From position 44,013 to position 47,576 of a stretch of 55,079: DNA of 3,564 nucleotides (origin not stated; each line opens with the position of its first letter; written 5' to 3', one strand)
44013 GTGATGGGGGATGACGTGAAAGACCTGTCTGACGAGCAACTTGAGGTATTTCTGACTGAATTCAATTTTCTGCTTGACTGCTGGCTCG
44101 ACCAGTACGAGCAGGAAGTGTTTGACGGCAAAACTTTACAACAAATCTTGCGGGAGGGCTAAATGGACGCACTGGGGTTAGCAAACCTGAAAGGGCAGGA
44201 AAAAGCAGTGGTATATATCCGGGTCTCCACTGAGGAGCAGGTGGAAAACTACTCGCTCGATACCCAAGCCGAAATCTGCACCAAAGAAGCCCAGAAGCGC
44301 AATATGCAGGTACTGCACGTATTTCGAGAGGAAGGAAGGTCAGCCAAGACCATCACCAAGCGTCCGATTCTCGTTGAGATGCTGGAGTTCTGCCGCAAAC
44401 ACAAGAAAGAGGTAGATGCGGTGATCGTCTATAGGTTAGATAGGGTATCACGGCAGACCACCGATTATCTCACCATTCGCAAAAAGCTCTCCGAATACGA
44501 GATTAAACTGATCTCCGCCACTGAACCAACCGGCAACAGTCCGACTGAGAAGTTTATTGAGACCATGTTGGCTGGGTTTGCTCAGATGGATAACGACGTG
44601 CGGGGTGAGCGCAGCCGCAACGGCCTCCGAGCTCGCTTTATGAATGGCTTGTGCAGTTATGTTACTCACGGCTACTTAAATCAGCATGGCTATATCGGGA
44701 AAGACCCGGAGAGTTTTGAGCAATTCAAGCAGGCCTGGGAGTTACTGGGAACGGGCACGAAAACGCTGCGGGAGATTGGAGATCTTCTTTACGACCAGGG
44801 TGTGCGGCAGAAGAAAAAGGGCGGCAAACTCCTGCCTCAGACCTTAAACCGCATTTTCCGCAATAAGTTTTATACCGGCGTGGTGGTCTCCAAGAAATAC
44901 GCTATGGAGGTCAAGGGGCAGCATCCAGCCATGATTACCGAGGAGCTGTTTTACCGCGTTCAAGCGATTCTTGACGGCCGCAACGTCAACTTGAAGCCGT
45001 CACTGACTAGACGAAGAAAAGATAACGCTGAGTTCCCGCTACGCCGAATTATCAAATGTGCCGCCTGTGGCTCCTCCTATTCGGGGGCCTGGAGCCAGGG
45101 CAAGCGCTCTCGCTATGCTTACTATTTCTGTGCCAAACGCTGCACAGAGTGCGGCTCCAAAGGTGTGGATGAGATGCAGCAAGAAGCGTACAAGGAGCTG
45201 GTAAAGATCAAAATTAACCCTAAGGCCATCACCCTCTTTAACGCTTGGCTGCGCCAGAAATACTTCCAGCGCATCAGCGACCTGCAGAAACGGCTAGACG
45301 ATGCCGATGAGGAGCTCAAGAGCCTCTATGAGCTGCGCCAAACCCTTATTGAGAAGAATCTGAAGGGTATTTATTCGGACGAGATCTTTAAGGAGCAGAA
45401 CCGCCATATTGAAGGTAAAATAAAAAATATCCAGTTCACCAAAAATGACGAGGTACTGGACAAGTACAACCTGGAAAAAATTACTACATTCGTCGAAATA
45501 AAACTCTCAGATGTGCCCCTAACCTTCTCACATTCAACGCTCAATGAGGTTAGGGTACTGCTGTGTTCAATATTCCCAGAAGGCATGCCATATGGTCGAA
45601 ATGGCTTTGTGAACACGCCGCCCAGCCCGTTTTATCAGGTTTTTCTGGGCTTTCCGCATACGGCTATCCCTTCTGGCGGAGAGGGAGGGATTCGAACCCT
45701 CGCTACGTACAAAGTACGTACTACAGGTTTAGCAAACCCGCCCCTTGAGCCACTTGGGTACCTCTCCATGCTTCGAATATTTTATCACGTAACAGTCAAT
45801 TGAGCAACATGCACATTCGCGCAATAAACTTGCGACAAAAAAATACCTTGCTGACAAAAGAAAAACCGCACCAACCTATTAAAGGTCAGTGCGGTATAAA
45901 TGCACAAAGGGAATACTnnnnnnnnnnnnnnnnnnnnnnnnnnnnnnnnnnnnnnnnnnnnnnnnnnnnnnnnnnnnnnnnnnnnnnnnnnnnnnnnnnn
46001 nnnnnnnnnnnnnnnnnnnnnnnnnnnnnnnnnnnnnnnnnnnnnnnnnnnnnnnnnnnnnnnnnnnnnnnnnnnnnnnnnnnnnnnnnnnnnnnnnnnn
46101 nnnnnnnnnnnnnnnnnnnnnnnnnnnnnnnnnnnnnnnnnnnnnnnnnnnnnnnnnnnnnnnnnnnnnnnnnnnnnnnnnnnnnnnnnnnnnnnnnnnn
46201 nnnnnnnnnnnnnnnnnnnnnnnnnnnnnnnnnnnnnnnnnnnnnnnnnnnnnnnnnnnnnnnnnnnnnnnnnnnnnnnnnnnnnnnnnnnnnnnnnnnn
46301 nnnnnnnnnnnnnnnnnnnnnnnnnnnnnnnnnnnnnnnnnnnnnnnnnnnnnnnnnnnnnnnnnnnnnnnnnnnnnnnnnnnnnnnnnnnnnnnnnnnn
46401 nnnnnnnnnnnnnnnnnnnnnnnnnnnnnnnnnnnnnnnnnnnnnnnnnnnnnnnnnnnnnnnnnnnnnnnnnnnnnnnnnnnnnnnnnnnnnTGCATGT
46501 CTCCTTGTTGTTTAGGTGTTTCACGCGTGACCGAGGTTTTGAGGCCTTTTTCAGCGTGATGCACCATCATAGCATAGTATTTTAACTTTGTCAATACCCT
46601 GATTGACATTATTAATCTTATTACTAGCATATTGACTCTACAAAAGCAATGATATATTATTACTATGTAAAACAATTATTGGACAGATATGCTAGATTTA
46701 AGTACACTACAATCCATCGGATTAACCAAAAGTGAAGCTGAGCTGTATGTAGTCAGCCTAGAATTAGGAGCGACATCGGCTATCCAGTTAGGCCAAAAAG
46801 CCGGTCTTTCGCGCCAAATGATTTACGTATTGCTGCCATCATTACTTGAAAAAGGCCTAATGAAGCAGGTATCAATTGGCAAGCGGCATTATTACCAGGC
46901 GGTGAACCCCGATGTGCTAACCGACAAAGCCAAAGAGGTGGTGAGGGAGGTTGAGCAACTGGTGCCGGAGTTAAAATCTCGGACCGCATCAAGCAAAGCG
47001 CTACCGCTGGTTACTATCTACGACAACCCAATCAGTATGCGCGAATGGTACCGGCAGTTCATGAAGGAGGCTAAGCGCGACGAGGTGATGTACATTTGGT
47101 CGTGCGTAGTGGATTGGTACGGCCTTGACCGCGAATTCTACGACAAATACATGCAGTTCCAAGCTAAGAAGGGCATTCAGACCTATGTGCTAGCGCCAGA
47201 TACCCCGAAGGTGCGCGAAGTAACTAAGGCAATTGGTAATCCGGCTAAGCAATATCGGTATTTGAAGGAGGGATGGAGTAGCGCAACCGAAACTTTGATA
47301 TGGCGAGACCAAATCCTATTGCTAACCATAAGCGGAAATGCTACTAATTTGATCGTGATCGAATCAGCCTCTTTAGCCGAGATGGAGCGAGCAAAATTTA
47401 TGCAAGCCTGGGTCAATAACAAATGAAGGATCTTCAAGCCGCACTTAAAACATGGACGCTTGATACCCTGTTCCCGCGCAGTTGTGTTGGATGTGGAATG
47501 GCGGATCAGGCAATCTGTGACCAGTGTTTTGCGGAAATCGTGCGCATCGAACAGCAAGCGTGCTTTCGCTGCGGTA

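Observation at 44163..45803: E2 recombinase shows the same architecture: the ORF runs antisense through tRNA-Ser and gets a different C-terminus in the circular form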

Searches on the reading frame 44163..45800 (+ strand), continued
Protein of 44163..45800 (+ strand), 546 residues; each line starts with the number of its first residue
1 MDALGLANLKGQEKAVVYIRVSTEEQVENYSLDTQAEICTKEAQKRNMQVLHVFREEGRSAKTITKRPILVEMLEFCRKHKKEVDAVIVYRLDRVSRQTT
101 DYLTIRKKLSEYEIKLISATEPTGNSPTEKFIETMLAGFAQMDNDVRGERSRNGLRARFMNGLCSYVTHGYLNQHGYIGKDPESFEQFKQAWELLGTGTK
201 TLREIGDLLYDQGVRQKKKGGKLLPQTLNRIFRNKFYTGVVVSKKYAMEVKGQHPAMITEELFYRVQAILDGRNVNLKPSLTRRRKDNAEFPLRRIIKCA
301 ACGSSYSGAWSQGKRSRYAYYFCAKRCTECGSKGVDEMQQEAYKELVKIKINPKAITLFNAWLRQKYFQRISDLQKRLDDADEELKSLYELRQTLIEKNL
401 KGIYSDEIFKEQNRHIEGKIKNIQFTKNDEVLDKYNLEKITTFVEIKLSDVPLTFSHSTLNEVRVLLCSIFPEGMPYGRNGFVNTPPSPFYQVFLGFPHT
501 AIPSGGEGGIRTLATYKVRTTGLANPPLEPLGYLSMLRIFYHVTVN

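Call 58: find_encoding_contigs(protein=P0003, flank=10000, max_places=3)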
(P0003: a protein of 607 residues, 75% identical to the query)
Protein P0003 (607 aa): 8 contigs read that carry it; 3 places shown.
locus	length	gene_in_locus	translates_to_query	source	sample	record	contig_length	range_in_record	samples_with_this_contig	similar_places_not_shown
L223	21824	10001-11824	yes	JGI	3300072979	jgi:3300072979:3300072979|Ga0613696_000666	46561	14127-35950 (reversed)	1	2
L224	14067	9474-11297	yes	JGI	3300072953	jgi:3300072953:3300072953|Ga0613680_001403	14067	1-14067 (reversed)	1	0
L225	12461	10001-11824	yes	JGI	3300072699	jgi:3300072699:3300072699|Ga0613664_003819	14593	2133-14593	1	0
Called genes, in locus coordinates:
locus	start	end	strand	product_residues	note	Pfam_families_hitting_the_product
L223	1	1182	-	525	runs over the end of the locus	PF05157:MshEN (weak), PF00437:T2SSE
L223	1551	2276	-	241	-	-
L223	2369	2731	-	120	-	PF09966:DUF2200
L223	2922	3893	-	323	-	-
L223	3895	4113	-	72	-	PF13744:HTH_37 (weak), PF13560:HTH_31, PF12844:HTH_19, PF01381:HTH_3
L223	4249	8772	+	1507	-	PF01435:Peptidase_M48, PF03109:ABC1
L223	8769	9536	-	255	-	PF13814:Replic_Relax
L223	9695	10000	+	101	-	-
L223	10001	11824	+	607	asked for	PF00239:Resolvase, PF07508:Recombinase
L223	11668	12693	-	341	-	PF00884:Sulfatase, PF01663:Phosphodiest, PF01676:Metalloenzyme (weak)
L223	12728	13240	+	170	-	-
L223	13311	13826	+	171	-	PF25084:LbH_EIF2B, PF00132:Hexapep, PF25087:GMPPB_C (weak), PF14602:Hexapep_2, PF00132:Hexapep (weak)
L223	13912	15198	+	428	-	PF01943:Polysacc_synt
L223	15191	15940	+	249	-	PF00535:Glycos_transf_2, PF10111:Glyco_tranf_2_2, PF13641:Glyco_tranf_2_3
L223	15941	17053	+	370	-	PF02350:Epimerase_2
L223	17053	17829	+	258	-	PF00535:Glycos_transf_2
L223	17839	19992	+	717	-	PF13231:PMT_2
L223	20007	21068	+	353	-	PF00535:Glycos_transf_2, PF10111:Glyco_tranf_2_2 (weak), PF13641:Glyco_tranf_2_3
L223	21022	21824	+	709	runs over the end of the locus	PF11847:GT-C_AftD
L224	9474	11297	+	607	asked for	PF00239:Resolvase, PF07508:Recombinase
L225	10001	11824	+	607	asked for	PF00239:Resolvase, PF07508:Recombinase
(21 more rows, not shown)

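Call 80: search_solved_structures(query=window:44163-45800:+, max_evalue=0.001)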
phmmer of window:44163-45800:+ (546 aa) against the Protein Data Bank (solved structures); distinct sequences matched with E-value up to 0.001: 5.
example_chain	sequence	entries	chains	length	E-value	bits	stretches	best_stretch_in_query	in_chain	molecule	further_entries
3guv_A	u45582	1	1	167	1.6e-10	43.5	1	14-145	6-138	Site-specific recombinase, resolvase family protein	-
3bvp_A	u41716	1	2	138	8e-10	41.1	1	13-137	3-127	TP901-1 Integrase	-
6dnw_A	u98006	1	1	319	2.6e-07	32.9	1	215-431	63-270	Putative integrase [Bacteriophage A118]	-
4kis_A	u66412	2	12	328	3.3e-07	32.5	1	215-430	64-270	Putative integrase [Bacteriophage A118] | A118 serine integrase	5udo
3g13_A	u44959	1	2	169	3.9e-05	25.7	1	15-171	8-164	Putative conjugative transposon recombinase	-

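Call 96: list_cluster_members(proteins=[P0001])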
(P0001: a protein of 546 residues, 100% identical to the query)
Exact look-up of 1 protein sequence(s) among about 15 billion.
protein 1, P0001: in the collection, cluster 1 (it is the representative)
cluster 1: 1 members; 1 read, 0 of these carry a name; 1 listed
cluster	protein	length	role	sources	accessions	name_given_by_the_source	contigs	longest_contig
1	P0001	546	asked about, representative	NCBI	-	-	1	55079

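Call 97: find_encoding_contigs(protein=P0001, flank=500, max_places=2)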
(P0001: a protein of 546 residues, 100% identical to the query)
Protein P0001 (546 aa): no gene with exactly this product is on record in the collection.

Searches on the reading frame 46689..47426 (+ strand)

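Call 86: search_protein_families(library=pfam, proteins=[window:46689-47426:+], max_evalue=0.001)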
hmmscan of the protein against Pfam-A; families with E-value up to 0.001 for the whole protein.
window:46689-47426:+ (245 aa): 1 family
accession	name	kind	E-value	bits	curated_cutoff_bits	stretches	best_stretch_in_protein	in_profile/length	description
PF01978.25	TrmB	-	8.3e-11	42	25.6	1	7-74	1-67/68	Sugar-specific transcriptional regulator TrmB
